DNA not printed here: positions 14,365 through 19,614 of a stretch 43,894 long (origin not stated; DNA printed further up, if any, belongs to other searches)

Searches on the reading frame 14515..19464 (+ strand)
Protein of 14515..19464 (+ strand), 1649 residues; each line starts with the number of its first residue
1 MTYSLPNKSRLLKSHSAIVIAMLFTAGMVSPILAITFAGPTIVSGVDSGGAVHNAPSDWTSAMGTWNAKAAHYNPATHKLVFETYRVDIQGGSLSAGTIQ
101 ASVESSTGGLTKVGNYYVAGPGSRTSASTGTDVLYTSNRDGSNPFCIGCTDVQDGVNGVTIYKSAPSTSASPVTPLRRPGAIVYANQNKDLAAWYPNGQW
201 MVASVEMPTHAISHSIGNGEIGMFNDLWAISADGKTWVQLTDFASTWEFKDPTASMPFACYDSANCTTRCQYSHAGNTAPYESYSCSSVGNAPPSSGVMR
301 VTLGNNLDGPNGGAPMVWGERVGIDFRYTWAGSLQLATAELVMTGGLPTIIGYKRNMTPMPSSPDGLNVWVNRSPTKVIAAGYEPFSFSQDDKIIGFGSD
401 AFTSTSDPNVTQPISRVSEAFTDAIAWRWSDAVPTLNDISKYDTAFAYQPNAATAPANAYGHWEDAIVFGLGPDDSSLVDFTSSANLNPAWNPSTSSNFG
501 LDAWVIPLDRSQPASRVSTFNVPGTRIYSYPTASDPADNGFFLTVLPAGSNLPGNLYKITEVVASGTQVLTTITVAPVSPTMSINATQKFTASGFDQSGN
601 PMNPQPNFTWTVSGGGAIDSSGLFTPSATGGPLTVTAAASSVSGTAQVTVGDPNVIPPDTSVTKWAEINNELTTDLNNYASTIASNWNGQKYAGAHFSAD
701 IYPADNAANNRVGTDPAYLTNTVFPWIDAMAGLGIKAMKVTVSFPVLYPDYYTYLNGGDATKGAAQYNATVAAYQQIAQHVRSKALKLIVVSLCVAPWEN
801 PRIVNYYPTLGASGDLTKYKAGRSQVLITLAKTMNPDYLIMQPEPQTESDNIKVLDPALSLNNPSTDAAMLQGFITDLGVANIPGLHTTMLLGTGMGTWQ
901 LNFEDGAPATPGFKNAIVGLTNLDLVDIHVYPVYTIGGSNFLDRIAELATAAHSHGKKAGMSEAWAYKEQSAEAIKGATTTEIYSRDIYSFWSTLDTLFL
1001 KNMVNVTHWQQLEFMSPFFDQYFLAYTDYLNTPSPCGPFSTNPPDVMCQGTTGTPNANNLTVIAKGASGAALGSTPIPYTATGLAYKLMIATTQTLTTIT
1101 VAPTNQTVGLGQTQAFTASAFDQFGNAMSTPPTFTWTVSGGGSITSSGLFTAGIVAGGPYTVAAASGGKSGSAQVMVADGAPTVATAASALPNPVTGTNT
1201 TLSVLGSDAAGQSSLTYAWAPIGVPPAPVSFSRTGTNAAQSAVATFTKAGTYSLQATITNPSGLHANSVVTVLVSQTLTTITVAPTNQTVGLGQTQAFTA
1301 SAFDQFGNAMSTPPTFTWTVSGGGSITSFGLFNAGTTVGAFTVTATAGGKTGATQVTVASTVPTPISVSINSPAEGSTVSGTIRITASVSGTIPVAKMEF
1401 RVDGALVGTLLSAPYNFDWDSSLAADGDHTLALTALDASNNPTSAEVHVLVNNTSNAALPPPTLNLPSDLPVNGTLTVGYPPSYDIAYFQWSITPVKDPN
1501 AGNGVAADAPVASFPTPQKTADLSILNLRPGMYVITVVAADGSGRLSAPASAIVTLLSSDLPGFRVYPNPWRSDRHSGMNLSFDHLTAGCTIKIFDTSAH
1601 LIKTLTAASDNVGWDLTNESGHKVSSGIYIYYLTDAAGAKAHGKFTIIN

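Call 6: search_protein_families(library=pfam, proteins=[window:14515-19464:+], max_evalue=0.0001)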
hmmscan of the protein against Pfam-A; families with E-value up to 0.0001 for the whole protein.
window:14515-19464:+ (1649 aa): 2 families
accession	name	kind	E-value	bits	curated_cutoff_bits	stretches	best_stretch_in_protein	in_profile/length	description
PF17957.7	Big_7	-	4.3e-17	63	24.1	1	1367-1431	2-68/70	Bacterial Ig domain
PF22352.2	K319L-like_PKD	-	8.2e-06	26.2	27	0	1198-1274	12-84/84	K319L-like, PKD domain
